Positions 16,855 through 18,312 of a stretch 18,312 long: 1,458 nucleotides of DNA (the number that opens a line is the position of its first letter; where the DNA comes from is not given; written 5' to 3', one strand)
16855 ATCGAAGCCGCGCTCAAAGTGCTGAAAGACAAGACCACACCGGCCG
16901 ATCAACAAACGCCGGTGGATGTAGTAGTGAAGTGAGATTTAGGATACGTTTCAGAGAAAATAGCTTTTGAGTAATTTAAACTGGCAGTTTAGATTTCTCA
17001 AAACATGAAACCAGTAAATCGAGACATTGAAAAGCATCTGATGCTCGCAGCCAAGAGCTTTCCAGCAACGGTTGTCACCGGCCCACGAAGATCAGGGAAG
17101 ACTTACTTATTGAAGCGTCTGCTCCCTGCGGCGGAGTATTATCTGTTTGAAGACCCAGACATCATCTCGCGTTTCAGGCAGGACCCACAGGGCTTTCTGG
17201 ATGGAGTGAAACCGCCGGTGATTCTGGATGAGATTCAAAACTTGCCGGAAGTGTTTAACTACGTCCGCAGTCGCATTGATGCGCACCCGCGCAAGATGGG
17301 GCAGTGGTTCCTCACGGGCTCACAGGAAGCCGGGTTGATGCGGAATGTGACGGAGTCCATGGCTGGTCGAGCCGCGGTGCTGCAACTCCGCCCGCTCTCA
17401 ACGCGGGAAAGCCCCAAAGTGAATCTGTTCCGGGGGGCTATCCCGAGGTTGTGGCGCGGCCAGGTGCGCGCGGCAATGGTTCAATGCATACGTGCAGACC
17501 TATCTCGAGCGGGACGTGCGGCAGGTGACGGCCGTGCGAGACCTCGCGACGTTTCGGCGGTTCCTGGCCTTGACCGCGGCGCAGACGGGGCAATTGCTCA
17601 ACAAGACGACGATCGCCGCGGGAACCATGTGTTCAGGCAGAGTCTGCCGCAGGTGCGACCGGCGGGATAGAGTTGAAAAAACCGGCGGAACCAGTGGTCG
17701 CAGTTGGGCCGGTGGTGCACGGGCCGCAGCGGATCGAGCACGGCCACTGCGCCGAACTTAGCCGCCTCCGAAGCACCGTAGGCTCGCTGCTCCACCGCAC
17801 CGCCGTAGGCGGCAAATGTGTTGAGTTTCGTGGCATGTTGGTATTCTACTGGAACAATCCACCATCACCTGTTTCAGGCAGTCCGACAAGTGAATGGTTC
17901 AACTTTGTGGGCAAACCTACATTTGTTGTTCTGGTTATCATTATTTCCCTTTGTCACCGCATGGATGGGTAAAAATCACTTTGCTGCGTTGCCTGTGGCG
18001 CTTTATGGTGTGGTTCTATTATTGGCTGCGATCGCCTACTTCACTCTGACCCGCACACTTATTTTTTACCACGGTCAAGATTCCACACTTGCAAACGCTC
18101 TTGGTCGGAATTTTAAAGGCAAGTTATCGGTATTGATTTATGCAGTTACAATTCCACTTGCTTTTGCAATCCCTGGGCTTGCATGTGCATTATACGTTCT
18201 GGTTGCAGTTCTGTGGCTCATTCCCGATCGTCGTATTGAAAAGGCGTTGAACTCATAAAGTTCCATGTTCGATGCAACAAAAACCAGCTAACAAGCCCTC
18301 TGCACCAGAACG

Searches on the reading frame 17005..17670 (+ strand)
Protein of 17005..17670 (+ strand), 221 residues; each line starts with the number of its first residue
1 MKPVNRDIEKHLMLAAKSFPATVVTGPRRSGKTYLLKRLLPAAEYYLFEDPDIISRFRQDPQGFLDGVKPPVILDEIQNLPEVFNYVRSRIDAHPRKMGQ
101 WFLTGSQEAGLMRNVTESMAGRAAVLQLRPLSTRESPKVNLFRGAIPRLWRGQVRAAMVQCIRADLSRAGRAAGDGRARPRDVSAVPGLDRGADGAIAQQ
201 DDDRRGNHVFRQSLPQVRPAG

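Call 59: search_protein_families(library=pfam, proteins=[window:17005-17670:+], max_evalue=0.001)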
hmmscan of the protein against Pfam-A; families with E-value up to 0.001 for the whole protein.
window:17005-17670:+ (221 aa): 2 families
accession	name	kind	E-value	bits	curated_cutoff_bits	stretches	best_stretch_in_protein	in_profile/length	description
PF13173.12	AAA_14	-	1e-23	84.2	27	1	20-135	3-127/129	AAA domain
PF13401.12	AAA_22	-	2.2e-06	28.5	27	0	71-109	87-126/130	AAA domain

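Call 60: search_protein_families(library=padloc, proteins=[window:17005-17670:+], max_evalue=0.001)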
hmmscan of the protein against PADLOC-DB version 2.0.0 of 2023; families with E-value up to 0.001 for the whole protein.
window:17005-17670:+ (221 aa): 4 families
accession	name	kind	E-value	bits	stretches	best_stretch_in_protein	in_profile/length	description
PDLC04790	PDC-S01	-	1.3e-35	120.9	1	3-155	11-162/422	-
PDLC04789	PDC-S01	-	5.8e-16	56.5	1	4-138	2-141/375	-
PDLC04787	PDC-S01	-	5.5e-10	36.7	1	4-136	11-157/412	-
PDLC04791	PDC-S01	-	2.9e-06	24.2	1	22-131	22-145/395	-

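Call 80: search_protein_families(library=phrogs, proteins=[window:17005-17670:+], max_evalue=0.001)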
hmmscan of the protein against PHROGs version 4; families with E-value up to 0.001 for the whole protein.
window:17005-17670:+ (221 aa): 0 families

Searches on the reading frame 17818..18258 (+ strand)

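Call 59: search_protein_families(library=pfam, proteins=[window:17818-18258:+], max_evalue=0.001)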
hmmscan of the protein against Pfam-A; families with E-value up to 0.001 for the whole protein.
window:17818-18258:+ (146 aa): 1 family
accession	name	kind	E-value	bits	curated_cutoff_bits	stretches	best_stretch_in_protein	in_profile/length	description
PF06736.16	TMEM175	-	9.9e-06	26.4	25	1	13-44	57-88/88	Endosomal/lysosomal potassium channel TMEM175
